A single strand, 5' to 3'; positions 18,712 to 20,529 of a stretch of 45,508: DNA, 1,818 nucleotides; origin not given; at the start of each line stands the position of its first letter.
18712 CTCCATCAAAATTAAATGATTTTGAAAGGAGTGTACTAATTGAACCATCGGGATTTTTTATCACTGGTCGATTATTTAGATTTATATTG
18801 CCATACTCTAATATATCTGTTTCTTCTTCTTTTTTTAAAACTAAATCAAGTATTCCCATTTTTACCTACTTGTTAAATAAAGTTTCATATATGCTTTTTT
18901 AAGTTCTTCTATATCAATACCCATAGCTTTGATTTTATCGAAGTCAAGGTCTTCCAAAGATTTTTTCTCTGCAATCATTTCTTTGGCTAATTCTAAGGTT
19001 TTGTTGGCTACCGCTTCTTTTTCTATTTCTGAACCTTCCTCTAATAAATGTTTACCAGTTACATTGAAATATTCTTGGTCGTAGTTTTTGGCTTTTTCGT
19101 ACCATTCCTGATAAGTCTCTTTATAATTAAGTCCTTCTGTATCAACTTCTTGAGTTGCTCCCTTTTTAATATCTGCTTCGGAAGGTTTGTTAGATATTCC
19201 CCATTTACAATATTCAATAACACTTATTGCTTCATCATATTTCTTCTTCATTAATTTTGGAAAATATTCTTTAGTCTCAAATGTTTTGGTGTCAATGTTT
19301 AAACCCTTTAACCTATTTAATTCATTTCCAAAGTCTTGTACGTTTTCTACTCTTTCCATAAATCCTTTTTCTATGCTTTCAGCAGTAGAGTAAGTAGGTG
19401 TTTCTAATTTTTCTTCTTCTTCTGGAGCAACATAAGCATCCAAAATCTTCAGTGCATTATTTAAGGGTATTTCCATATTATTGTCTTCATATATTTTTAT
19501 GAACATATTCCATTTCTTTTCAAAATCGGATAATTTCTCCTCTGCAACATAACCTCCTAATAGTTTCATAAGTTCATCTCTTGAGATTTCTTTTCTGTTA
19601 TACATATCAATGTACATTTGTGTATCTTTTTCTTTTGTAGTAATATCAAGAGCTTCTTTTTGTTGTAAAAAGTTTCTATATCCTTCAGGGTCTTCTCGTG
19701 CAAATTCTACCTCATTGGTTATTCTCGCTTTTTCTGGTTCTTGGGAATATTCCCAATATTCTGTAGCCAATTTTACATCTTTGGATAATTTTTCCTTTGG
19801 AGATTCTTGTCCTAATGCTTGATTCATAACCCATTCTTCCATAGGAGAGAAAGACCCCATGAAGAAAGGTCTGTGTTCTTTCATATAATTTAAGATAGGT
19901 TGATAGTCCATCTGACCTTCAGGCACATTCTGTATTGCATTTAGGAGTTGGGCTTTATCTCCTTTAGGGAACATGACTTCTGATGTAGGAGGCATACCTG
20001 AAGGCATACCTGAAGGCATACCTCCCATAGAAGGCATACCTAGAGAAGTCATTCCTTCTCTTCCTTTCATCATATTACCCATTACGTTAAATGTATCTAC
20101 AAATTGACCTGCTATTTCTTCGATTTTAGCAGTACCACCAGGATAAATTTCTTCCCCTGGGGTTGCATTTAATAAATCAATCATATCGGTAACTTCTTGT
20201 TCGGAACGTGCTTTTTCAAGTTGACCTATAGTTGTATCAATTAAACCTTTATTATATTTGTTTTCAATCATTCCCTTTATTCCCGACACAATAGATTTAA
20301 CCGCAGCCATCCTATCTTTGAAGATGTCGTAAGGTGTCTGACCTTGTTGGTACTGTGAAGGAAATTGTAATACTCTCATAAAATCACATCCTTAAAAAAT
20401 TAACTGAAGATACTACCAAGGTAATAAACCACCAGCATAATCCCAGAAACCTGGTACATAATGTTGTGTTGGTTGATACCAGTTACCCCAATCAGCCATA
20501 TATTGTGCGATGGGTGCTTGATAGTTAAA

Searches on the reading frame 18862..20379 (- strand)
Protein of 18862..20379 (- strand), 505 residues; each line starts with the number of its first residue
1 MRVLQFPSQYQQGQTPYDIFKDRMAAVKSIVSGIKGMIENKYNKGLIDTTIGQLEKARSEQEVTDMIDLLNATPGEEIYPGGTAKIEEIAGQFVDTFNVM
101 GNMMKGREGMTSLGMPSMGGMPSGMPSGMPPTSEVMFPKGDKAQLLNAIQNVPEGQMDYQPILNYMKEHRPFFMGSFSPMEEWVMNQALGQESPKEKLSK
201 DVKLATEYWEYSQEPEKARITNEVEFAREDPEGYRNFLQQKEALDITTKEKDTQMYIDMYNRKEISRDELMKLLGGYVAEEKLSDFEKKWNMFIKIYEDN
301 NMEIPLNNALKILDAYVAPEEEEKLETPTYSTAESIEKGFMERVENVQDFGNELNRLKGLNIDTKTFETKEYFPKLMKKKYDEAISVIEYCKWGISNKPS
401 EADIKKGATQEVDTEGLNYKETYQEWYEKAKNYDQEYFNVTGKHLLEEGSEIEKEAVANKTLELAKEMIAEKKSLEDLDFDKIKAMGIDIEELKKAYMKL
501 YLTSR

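Call 7: search_protein_families(library=phrogs, proteins=[window:18862-20379:-], max_evalue=0.01)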
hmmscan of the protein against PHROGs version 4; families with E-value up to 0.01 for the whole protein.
window:18862-20379:- (505 aa): 0 families

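Call 8: search_protein_families(library=pfam, proteins=[window:18862-20379:-], max_evalue=0.01)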
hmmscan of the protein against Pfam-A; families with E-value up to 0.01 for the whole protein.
window:18862-20379:- (505 aa): 1 family
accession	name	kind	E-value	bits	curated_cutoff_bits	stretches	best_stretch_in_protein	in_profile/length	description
PF11815.13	DUF3336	-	0.0083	16.3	25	0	41-72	47-78/138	Domain of unknown function (DUF3336)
